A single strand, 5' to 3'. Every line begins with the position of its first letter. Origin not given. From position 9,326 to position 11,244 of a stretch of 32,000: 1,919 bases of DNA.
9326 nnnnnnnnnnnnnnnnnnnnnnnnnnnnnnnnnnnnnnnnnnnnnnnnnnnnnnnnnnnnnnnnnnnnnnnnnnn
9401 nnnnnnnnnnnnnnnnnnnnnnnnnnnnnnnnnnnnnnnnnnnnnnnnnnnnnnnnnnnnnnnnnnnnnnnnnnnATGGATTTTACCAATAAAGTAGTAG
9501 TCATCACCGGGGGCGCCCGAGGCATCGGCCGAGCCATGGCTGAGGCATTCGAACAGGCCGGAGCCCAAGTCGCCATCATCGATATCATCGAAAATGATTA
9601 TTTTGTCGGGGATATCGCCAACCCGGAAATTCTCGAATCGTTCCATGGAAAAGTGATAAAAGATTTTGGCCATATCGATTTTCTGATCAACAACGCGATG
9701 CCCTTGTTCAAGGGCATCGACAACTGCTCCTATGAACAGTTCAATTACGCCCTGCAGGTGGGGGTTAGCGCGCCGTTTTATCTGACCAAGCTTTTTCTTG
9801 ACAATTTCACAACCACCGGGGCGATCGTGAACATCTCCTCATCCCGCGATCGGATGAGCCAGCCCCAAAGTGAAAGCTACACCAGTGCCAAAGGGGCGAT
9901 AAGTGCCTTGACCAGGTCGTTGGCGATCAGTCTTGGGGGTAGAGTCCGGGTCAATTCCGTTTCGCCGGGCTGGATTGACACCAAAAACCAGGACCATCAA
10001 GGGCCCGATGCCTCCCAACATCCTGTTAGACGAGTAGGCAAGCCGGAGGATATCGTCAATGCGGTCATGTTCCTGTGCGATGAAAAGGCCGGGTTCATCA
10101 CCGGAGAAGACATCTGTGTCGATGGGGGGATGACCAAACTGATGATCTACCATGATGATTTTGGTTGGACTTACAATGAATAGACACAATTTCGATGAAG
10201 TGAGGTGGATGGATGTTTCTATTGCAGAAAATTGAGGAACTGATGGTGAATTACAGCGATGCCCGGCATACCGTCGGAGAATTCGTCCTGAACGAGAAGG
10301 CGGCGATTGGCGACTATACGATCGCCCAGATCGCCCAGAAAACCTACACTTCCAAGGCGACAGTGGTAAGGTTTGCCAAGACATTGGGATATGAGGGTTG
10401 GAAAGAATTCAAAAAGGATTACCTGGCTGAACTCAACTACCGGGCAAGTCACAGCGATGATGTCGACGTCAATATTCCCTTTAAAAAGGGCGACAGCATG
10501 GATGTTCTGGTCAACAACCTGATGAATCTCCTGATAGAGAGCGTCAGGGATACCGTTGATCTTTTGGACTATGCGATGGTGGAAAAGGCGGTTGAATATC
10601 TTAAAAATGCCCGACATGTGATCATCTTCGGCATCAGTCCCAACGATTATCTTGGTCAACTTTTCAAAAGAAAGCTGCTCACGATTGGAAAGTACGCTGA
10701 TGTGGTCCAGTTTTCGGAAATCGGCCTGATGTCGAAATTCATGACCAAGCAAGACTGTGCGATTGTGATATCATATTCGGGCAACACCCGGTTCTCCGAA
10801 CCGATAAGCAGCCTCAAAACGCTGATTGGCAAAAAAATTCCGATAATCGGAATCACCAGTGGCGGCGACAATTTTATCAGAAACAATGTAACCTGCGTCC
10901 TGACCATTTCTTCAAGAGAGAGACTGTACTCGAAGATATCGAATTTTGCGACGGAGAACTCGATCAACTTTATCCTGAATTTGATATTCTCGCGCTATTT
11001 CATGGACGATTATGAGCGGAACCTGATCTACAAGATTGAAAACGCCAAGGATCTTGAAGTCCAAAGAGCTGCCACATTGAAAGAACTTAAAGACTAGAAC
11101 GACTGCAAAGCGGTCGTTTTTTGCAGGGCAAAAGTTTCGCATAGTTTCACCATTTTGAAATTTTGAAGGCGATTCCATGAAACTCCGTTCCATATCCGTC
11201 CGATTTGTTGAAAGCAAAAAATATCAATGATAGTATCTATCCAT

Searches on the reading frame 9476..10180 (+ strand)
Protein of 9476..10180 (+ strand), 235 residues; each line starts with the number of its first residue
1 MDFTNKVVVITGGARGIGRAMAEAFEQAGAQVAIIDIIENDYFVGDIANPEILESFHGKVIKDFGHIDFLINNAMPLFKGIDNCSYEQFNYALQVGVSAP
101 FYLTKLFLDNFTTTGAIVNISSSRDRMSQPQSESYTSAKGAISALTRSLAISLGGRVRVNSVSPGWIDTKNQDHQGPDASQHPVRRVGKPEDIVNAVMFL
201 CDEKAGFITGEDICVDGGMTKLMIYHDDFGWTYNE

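Call 9: search_protein_families(library=pfam, proteins=[window:9476-10180:+], max_evalue=1)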
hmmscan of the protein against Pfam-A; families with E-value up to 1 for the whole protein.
window:9476-10180:+ (235 aa): 7 families
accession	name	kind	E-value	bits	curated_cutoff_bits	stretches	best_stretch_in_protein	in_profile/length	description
PF13561.12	adh_short_C2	-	1.8e-48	165.6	27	1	13-220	2-236/236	Enoyl-(Acyl carrier protein) reductase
PF00106.31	adh_short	-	1.1e-32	113.6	26.6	1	6-175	1-190/195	short chain dehydrogenase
PF08659.16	KR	-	9e-08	32.7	22.6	1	42-148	57-162/180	KR domain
PF23441.1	SDR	-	2.5e-06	27.5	27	1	89-219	115-255/258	SDR-like rossmann domain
PF14272.11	Gly_rich_SFCGS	-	0.022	15.2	27.3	1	7-51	1-45/114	Glycine-rich SFCGS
PF12222.14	PNGaseA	-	0.11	11.7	25.3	1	55-136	82-163/336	Peptide N-acetyl-beta-D-glucosaminyl asparaginase amidase A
PF01370.27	Epimerase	-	0.16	11.8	20.9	1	8-37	1-30/240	NAD dependent epimerase/dehydratase family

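Call 14: find_encoding_contigs(protein=window:9476-10180:+, flank=6000, max_places=10)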
Protein window:9476-10180:+ (235 aa): 9 contigs read that carry it; 8 places shown.
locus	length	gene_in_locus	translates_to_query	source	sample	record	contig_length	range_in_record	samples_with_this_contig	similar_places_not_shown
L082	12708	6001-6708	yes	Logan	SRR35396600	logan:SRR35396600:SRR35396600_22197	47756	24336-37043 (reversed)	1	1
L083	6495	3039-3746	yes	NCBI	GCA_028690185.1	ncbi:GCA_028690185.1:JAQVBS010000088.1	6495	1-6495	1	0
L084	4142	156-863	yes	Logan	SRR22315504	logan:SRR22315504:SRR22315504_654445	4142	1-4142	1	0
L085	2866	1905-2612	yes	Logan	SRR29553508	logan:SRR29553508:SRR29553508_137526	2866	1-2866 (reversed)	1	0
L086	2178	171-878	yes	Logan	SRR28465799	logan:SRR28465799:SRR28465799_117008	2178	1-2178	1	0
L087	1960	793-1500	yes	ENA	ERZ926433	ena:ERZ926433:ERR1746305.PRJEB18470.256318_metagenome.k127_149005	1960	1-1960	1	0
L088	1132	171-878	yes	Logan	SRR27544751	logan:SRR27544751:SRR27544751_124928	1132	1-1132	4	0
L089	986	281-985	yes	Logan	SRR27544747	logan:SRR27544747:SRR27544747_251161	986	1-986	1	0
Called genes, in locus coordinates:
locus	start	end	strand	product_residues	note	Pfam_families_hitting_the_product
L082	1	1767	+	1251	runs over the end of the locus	PF18072:FGAR-AT_linker (weak), PF02769:AIRS_C, PF13507:GATase_5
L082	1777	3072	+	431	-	PF00206:Lyase_1, PF10397:ADSL_C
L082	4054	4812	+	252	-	-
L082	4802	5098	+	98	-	PF13601:HTH_34, PF03551:PadR (weak)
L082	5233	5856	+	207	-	-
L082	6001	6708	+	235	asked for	PF00106:adh_short, PF08659:KR (faint), PF23441:SDR (faint), PF13561:adh_short_C2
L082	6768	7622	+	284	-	PF01418:HTH_6, PF01380:SIS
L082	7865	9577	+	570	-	PF00367:PTS_EIIB, PF02378:PTS_EIIC, PF00358:PTS_EIIA_1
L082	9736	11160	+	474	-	PF00232:Glyco_hydro_1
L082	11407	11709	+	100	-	PF03551:PadR (weak)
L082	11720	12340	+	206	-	PF22564:HAAS (faint)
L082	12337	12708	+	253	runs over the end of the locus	-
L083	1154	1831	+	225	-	-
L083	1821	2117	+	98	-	PF13601:HTH_34, PF03551:PadR (weak)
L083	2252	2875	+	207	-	-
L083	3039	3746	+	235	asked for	PF00106:adh_short, PF08659:KR (faint), PF23441:SDR (faint), PF13561:adh_short_C2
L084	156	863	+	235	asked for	PF00106:adh_short, PF08659:KR (faint), PF23441:SDR (faint), PF13561:adh_short_C2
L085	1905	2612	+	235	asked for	PF00106:adh_short, PF08659:KR (faint), PF23441:SDR (faint), PF13561:adh_short_C2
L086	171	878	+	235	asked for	PF00106:adh_short, PF08659:KR (faint), PF23441:SDR (faint), PF13561:adh_short_C2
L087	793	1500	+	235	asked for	PF00106:adh_short, PF08659:KR (faint), PF23441:SDR (faint), PF13561:adh_short_C2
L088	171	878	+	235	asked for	PF00106:adh_short, PF08659:KR (faint), PF23441:SDR (faint), PF13561:adh_short_C2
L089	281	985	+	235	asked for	PF00106:adh_short, PF08659:KR (faint), PF23441:SDR (faint), PF13561:adh_short_C2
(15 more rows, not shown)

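Call 69: find_homologous_proteins(query=window:9476-10180:+, max_evalue=1e-90)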
Query window:9476-10180:+ (235 aa): 7194 proteins with E <= 1e-90 among 8000 candidates; the best 120 are listed.
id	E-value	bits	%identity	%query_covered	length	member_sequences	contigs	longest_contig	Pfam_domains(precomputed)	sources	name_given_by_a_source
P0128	9.1e-155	531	100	100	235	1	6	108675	PF08659.17,PF13561.13,PF23441.1,PF00106.32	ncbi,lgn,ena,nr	ncbi:MAG: SDR family oxidoreductase [Erysipelotrichaceae bacterium]|nr:SDR family oxidoreductase [Er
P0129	4.9e-146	503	94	100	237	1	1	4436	PF08659.17,PF13561.13,PF23441.1,PF00106.32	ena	-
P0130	2.9e-137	474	86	100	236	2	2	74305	PF08659.17,PF13561.13,PF00106.32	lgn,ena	-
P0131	2.6e-134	464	86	100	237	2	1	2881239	PF08659.17,PF13561.13,PF00106.32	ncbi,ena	-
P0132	1.3e-131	456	83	100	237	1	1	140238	PF08659.17,PF13561.13,PF00106.32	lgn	-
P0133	2.3e-108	379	70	98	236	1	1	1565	PF08659.17,PF13561.13,PF23441.1,PF00106.32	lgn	-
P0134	2.6e-108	379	70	98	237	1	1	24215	PF08659.17,PF13561.13,PF23441.1,PF00106.32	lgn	-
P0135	3.1e-108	379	70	98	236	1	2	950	PF08659.17,PF13561.13,PF23441.1,PF00106.32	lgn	-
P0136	3.6e-108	379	70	98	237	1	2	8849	PF08659.17,PF13561.13,PF23441.1,PF00106.32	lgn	-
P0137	4.3e-108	379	70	98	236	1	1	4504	PF08659.17,PF13561.13,PF23441.1,PF00106.32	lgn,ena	-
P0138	4.8e-108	378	71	98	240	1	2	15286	PF08659.17,PF13561.13,PF23441.1,PF00106.32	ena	-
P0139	4.8e-108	378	71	98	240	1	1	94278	PF08659.17,PF13561.13,PF23441.1,PF00106.32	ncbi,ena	-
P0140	5.8e-108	378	69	99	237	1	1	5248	PF08659.17,PF13561.13,PF23441.1,PF00106.32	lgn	-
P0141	6.6e-108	378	71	98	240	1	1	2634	PF08659.17,PF13561.13,PF23441.1,PF00106.32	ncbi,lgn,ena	-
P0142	9.1e-108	378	71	98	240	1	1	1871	PF08659.17,PF13561.13,PF23441.1,PF00106.32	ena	-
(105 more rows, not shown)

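Call 70: find_encoding_contigs(protein=P0129, flank=5000, max_places=4)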
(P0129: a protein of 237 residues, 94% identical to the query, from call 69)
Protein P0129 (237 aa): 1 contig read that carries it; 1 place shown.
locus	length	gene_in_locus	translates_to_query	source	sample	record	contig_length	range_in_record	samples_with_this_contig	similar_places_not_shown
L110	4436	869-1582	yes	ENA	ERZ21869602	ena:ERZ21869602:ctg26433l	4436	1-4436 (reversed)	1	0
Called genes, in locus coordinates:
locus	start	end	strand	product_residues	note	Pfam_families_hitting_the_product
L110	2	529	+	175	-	?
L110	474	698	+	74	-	-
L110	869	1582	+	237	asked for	PF00106:adh_short, PF08659:KR (faint), PF23441:SDR (faint), PF13561:adh_short_C2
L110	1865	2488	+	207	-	PF22564:HAAS (weak)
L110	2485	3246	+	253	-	PF13349:DUF4097 (weak)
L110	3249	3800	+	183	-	PF21805:Imm5_like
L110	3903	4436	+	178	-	?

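Call 74: search_protein_families(library=pfam, proteins=[L110:2-526:+, L110:474-695:+], max_evalue=0.1)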
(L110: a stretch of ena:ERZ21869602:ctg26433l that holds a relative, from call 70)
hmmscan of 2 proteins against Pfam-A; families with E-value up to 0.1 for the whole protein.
L110:2-526:+ (175 aa): 0 families

L110:474-695:+ (74 aa): 1 family
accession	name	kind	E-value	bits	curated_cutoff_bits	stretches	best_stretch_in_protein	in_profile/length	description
PF18355.7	DUF5607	-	0.04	14.8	25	1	18-60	21-62/65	Domain of unknown function (DUF5607)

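Call 77: search_protein_families(library=padloc, proteins=[L110:2-526:+], max_evalue=0.1)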
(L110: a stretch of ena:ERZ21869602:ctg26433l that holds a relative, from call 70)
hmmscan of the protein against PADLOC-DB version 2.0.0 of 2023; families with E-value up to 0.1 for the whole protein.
L110:2-526:+ (175 aa): 0 families

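Call 78: search_protein_families(library=ncbifam, proteins=[L110:2-526:+], max_evalue=0.1)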
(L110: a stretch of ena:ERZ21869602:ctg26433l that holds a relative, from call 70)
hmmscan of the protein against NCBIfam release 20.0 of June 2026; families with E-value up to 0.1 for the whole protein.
L110:2-526:+ (175 aa): 0 families

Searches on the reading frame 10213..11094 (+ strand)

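Call 9: search_protein_families(library=pfam, proteins=[window:10213-11094:+], max_evalue=1)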
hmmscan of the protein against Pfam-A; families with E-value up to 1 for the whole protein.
window:10213-11094:+ (294 aa): 5 families
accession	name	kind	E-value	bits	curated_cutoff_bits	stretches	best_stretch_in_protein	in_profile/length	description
PF01418.23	HTH_6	-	5.4e-12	46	28.3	1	1-68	1-68/77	Helix-turn-helix domain, rpiR family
PF01380.27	SIS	-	7.8e-10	39.1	25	1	130-236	2-108/131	SIS domain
PF09339.16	HTH_IclR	-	0.011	15.9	22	1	34-63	18-47/52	IclR helix-turn-helix domain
PF22226.1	Mre11_C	-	0.017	15.7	27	0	57-70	26-39/44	Mre11 C-terminal Rad50-binding domain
PF01047.28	MarR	-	0.09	13.1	24.6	1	33-63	16-46/59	MarR family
